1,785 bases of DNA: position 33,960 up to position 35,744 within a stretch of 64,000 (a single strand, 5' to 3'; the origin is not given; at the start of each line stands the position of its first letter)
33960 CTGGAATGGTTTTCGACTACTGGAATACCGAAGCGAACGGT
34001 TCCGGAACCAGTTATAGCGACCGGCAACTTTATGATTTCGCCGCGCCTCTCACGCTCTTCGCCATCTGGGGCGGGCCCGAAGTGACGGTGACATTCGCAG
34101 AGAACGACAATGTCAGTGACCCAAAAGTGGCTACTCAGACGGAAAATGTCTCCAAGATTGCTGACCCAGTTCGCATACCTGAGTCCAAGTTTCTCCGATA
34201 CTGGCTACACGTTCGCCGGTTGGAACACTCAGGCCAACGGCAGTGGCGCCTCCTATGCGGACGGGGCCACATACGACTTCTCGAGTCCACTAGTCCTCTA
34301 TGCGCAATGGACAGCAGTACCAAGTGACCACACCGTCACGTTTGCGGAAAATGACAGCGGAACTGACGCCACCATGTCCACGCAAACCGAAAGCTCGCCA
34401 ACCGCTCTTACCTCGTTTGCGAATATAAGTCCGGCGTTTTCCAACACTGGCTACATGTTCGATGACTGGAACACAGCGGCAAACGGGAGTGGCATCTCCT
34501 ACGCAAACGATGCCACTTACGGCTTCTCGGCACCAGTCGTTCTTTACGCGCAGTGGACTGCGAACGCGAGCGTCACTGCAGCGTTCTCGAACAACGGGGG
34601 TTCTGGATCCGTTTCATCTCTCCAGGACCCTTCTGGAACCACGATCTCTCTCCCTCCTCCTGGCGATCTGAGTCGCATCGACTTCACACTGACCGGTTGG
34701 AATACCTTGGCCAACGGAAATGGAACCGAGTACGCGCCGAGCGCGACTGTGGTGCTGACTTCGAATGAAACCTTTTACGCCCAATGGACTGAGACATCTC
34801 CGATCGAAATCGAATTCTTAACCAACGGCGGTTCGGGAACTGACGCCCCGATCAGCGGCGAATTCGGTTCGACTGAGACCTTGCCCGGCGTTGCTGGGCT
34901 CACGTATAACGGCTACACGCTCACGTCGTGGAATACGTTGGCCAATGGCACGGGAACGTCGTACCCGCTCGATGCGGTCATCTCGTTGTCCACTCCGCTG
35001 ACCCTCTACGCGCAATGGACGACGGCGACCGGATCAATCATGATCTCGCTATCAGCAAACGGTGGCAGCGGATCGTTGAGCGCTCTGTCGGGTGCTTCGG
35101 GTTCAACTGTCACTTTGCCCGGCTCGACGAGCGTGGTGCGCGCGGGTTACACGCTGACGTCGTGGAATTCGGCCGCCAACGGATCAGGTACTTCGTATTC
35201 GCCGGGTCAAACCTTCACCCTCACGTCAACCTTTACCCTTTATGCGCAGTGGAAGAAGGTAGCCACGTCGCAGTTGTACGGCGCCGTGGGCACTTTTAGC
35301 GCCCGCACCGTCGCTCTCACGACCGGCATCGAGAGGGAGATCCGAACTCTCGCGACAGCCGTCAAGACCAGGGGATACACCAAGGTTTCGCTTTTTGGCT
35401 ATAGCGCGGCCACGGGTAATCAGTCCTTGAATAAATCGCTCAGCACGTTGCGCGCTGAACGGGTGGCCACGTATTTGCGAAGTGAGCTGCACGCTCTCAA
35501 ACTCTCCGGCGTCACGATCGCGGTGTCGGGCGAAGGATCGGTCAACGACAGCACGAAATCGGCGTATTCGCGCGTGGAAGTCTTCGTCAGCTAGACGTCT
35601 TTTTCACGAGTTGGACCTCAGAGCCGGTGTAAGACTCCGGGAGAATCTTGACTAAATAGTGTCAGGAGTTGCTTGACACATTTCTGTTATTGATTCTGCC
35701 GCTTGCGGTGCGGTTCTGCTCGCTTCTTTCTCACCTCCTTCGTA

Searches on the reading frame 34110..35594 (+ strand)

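Call 68: search_protein_families(library=pfam, proteins=[window:34110-35594:+], max_evalue=0.00001)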
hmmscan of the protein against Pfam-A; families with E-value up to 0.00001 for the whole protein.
window:34110-35594:+ (494 aa): 2 families
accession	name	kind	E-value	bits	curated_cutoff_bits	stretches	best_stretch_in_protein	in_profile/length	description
PF09479.16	Flg_new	-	4.8e-41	139.1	27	5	312-380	3-65/65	Listeria-Bacteroides repeat domain (List_Bact_rpt)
PF00691.25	OmpA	-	5.4e-06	27.1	27.2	1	396-484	2-88/98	OmpA family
